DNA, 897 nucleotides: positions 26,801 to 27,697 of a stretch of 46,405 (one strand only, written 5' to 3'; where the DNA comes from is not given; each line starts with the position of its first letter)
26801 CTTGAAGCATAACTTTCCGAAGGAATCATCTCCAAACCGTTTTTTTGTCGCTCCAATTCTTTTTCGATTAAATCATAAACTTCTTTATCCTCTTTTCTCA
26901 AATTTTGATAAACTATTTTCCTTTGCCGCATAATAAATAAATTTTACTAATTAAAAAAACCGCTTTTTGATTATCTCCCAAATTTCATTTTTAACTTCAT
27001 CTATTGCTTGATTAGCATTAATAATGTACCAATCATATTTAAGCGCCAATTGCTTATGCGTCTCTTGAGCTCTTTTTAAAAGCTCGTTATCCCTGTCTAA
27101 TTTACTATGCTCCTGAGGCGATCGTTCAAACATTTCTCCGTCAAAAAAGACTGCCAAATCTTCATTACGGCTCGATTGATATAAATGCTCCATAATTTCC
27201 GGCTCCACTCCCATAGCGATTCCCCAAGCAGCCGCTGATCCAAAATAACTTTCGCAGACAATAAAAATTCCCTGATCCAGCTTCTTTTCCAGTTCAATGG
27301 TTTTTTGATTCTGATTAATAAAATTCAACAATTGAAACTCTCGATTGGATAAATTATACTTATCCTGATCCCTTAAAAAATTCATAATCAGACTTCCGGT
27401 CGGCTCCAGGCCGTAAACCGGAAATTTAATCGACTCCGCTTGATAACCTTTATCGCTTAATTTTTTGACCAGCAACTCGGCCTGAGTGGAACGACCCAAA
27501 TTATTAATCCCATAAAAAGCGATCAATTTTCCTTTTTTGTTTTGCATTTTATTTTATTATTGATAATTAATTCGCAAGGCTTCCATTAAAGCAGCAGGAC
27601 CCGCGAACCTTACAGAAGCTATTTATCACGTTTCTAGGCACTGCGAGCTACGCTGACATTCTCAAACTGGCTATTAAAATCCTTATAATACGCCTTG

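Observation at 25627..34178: Ten-gene co-directional pyrimidine-deoxynucleotide array with paired canonical and divergent enzymes: candidate non-canonical thymidylate or modified-pyrimidine pathway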

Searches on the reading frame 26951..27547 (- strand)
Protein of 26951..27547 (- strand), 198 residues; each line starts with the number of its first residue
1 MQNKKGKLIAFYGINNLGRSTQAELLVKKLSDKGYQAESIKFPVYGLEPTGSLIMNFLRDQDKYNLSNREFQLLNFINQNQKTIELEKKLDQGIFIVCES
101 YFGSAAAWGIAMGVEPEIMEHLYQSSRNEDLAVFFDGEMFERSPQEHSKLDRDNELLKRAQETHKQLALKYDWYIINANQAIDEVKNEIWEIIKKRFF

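Call 3: search_protein_families(library=pfam, proteins=[window:26951-27547:-], max_evalue=0.1)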
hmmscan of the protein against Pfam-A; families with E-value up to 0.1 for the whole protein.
window:26951-27547:- (198 aa): 1 family
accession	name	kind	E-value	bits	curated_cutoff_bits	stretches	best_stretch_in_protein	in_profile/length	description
PF02223.23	Thymidylate_kin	-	1.9e-14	54.2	27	1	13-189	3-185/185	Thymidylate kinase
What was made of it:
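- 26951..27547 (-): Tmk-like protein (198 aa), a member of the '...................' Tmk subfamily. This copy has lost the P-loop Lys (Arg), the NR Arg (Gln) and the EDY Asp (Ser), so it is probably no longer a kinase. Pfam Thymidylate_kin, 54 bits (call 3).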

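Call 4: search_protein_families(library=ncbifam, proteins=[window:26951-27547:-], max_evalue=0.1)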
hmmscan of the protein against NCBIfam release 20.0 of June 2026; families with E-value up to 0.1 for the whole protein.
window:26951-27547:- (198 aa): 6 families
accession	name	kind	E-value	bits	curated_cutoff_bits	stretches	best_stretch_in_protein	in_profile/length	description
TIGR00041.1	DTMP_kinase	equivalog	7.5e-11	42.1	83.25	1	5-189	3-196/196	dTMP kinase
NF005923.0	PRK07933.1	equivalog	1.3e-08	34.5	193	1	8-111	2-106/213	dTMP kinase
TIGR02175.1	PorC_KorC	subfamily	3.1e-05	23.8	81.1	1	9-64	4-57/177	2-oxoacid:acceptor oxidoreductase, gamma subunit, pyruvate/2-ketoisovalerate family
NF006321.0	PRK08534.1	equivalog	0.017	14.8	225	1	9-64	4-57/181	pyruvate ferredoxin oxidoreductase subunit gamma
NF040683.1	PorC_Meth_Thtga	equivalog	0.023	14.4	270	1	9-64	4-57/177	pyruvate synthase subunit PorC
NF033512.1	T2SS_chap_CpaB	equivalog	0.098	12.6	90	0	137-189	74-124/206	metalloprotease secretion chaperone CpaB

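Call 36: search_solved_structures(query=window:26951-27547:-, max_evalue=0.1, show_alignments=3)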
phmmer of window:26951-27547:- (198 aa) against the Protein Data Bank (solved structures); distinct sequences matched with E-value up to 0.1: 18.
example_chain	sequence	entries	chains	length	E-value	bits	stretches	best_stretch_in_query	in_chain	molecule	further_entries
2yof_A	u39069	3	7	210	2.8e-13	53.3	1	3-193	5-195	THYMIDYLATE KINASE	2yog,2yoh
2wwf_A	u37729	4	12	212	2.9e-13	53.3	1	3-193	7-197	THYMIDILATE KINASE, PUTATIVE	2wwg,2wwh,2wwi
1e9f_A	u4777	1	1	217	3.6e-10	43.2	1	3-189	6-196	THYMIDYLATE KINASE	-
1e98_A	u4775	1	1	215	4.2e-10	43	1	3-189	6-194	THYMIDYLATE KINASE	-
1e9c_A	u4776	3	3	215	4.2e-10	43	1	3-189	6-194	THYMIDYLATE KINASE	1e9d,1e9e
1e2d_A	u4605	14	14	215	4.8e-10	42.8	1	3-189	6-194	THYMIDYLATE KINASE | similar to THYMIDYLATE KINASE (DTMP KINASE) | Similar to deoxythymidylate kinase (thymidylate kinase)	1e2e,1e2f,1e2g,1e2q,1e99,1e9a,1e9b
2xx3_A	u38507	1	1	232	6.2e-10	42.4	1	3-189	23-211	THYMIDYLATE KINASE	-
1nmy_A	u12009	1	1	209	1e-09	41.7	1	5-189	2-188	similar to THYMIDYLATE KINASE (DTMP KINASE)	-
5uiv_A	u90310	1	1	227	1.8e-09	40.9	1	4-112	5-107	Bifunctional thymidylate/uridylate kinase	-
1tmk_A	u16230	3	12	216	8.2e-09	38.8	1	5-170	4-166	THYMIDYLATE KINASE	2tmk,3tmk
7fgq_A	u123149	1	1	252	5.3e-08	36.1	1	5-193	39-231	dTMP kinase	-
3hjn_A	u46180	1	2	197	1.5e-07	34.6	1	9-197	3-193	Thymidylate kinase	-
2v54_A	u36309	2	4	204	4.2e-07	33.2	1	5-190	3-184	THYMIDYLATE KINASE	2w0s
5xb5_A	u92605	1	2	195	0.00054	23.1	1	8-189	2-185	Thymidylate kinase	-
2pbr_A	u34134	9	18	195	0.00083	22.4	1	8-189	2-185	Thymidylate kinase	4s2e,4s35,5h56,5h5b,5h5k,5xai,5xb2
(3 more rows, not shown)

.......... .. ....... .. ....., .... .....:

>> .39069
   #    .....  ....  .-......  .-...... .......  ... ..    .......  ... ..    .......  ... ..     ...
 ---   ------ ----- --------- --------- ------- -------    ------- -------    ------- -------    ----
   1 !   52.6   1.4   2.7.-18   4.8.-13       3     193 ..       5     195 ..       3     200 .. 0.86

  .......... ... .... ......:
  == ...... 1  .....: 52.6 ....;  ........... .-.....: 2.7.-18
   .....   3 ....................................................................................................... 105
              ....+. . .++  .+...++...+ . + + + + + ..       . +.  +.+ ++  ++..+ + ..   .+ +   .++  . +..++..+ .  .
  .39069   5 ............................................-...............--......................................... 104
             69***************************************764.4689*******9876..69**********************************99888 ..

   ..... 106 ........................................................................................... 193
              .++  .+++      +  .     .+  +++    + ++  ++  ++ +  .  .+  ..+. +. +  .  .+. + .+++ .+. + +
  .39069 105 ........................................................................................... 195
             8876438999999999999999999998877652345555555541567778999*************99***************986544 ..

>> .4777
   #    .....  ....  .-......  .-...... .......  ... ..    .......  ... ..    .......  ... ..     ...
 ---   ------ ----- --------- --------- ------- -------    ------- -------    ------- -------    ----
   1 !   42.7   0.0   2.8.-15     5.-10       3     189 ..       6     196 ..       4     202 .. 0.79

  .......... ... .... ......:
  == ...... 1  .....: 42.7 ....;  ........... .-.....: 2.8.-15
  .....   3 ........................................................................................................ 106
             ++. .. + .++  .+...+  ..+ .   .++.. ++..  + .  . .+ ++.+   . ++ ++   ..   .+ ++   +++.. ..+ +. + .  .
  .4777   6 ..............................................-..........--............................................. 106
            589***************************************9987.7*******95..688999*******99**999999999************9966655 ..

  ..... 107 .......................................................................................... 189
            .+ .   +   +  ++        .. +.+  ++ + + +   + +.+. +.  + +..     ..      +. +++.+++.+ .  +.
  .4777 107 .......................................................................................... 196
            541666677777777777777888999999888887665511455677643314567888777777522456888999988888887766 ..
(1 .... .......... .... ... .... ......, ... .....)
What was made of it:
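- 26951..27547 (-): Alignment to TMPK structures (call 36).
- Closest known: Thymidylate kinase. Same: Both window Tmk proteins align end to end with solved TMPKs (call 36).
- Checked: Tmk-like: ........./CDRY of solved TMPKs aligns with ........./CESY (call 36).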

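Call 50: search_protein_families(library=phrogs, proteins=[window:26951-27547:-], max_evalue=0.001)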
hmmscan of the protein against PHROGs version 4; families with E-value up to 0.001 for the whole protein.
window:26951-27547:- (198 aa): 1 family
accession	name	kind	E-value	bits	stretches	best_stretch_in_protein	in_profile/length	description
phrog_761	-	other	1.1e-14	55.8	1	1-196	14-214/362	thymidylate kinase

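Call 51: search_protein_families(library=padloc, proteins=[window:26951-27547:-], max_evalue=0.001)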
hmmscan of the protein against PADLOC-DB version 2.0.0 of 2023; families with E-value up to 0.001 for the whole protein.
window:26951-27547:- (198 aa): 0 families

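Call 58: search_protein_representatives(protein=window:26951-27547:-)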
Query: 198 residues. Proteins with E-value up to 0.001 (for the whole library): 1502; up to 1e-10: 184; up to 1e-30: 27. The best 150 are listed.
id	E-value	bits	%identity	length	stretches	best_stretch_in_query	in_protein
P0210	2.8e-127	438.2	100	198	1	1-198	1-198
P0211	2.4e-49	184.1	45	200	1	1-195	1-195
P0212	1.0e-46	175.4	43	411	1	3-193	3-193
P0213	2.1e-43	164.7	40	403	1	3-195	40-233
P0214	5.3e-39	150.3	39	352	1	3-193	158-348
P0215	3.1e-38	147.8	37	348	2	4-193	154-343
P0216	3.6e-38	147.6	39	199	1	2-197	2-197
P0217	8.3e-37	143.2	37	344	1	3-193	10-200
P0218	2.8e-36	141.4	47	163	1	4-149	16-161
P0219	1.0e-35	139.6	41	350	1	5-198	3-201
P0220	1.6e-35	139.0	38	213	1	4-195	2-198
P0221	4.0e-35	137.7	37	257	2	63-197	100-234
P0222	4.1e-35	137.6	38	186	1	27-195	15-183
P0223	4.5e-35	137.5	36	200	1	5-196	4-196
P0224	1.1e-33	133.0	37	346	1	3-193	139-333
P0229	5.6e-32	127.4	33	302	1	4-194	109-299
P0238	1.5e-30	122.7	38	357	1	5-196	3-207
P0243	4.4e-29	118.0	37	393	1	1-194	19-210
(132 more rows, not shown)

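Call 60: search_protein_families(library=pfam, proteins=[P0212, P0213, P0214, P0215, P0217, P0219, P0224, P0229, P0243, P0238], max_evalue=0.001)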
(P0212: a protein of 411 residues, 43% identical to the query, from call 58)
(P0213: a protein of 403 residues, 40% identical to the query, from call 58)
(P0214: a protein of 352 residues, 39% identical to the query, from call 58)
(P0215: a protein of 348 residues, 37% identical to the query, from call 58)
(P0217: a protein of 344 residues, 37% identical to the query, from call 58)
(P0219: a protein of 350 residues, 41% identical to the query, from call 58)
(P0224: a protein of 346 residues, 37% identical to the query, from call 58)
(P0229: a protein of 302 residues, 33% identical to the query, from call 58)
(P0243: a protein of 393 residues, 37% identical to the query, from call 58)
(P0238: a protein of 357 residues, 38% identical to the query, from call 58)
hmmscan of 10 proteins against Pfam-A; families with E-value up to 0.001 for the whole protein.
P0212 (411 aa): 3 families
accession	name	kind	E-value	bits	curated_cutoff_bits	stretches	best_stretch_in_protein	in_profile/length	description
PF00692.24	dUTPase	-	1.5e-31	109.3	22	1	283-409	3-129/129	dUTPase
PF02223.23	Thymidylate_kin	-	3.1e-16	60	27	1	13-189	3-185/185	Thymidylate kinase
PF22769.1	DCD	-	4.8e-06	27.2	27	1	301-382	68-151/153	dCTP deaminase-like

P0213 (403 aa): 3 families
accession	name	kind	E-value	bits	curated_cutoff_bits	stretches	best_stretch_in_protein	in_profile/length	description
PF00692.24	dUTPase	-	2.3e-24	86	22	1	303-400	10-107/129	dUTPase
PF02223.23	Thymidylate_kin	-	5.2e-22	78.9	27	1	51-227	3-185/185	Thymidylate kinase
PF22769.1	DCD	-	7.6e-07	29.8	27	1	314-396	68-152/153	dCTP deaminase-like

P0214 (352 aa): 2 families
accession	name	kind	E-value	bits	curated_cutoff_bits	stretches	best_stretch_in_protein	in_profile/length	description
PF00186.24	DHFR_1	-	2.1e-51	174.2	25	1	3-147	2-151/159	Dihydrofolate reductase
PF02223.23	Thymidylate_kin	-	2.8e-14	53.7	27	1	168-342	3-183/185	Thymidylate kinase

P0215 (348 aa): 3 families
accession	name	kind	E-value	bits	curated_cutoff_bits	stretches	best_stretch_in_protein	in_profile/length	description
PF00692.24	dUTPase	-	2.1e-18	66.8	22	1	13-139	4-128/129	dUTPase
PF02223.23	Thymidylate_kin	-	8.9e-14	52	27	1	163-339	3-185/185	Thymidylate kinase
PF04797.18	Herpes_ORF11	-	0.00071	18.9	27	1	89-121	320-352/375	Herpesvirus dUTPase protein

P0217 (344 aa): 4 families
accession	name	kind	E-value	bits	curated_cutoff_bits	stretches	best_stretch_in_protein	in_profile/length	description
PF02223.23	Thymidylate_kin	-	3.6e-16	59.8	27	1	20-196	3-185/185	Thymidylate kinase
PF00692.24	dUTPase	-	1.3e-06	28.6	22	1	255-340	16-108/129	dUTPase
PF00910.28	RNA_helicase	-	0.00011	23.1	21.5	1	16-109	1-100/105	RNA helicase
PF01637.24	ATPase_2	-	0.00057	20.2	33.2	0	10-43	17-50/225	ATPase domain predominantly from Archaea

P0219 (350 aa): 2 families
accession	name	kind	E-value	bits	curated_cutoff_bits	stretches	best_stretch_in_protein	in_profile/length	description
PF02223.23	Thymidylate_kin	-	8.3e-14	52.1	27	1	11-192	3-185/185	Thymidylate kinase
PF05014.21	Nuc_deoxyrib_tr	-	5.5e-05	23.7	28.8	1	220-308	12-100/117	Nucleoside 2-deoxyribosyltransferase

P0224 (346 aa): 1 family
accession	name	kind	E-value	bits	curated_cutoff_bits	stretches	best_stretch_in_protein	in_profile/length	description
PF02223.23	Thymidylate_kin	-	3.8e-10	40.2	27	1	154-328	8-184/185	Thymidylate kinase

P0229 (302 aa): 2 families
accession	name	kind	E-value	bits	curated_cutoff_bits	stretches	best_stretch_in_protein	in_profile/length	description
PF02223.23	Thymidylate_kin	-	1.8e-15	57.6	27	1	118-294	3-185/185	Thymidylate kinase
PF03819.22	MazG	-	5.8e-05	23.7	22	1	39-87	11-63/74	MazG nucleotide pyrophosphohydrolase domain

P0243 (393 aa): 1 family
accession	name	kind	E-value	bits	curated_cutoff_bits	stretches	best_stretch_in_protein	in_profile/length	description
PF02223.23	Thymidylate_kin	-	2.8e-11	43.9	27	1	31-171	3-143/185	Thymidylate kinase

P0238 (357 aa): 2 families
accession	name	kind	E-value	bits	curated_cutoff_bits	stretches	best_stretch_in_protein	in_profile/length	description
PF02223.23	Thymidylate_kin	-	8.5e-09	35.8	27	1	11-200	3-185/185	Thymidylate kinase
PF05014.21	Nuc_deoxyrib_tr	-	4.9e-05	23.9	28.8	1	215-316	2-102/117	Nucleoside 2-deoxyribosyltransferase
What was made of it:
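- Closest known: Thymidylate kinase. Same: The EDY-type subfamily is fused to dUTPase, DHFR and MazG in other genomes (call 60).
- Family members are fused to dUTPase, DHFR and MazG, so the family belongs in dTTP metabolism (call 60).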
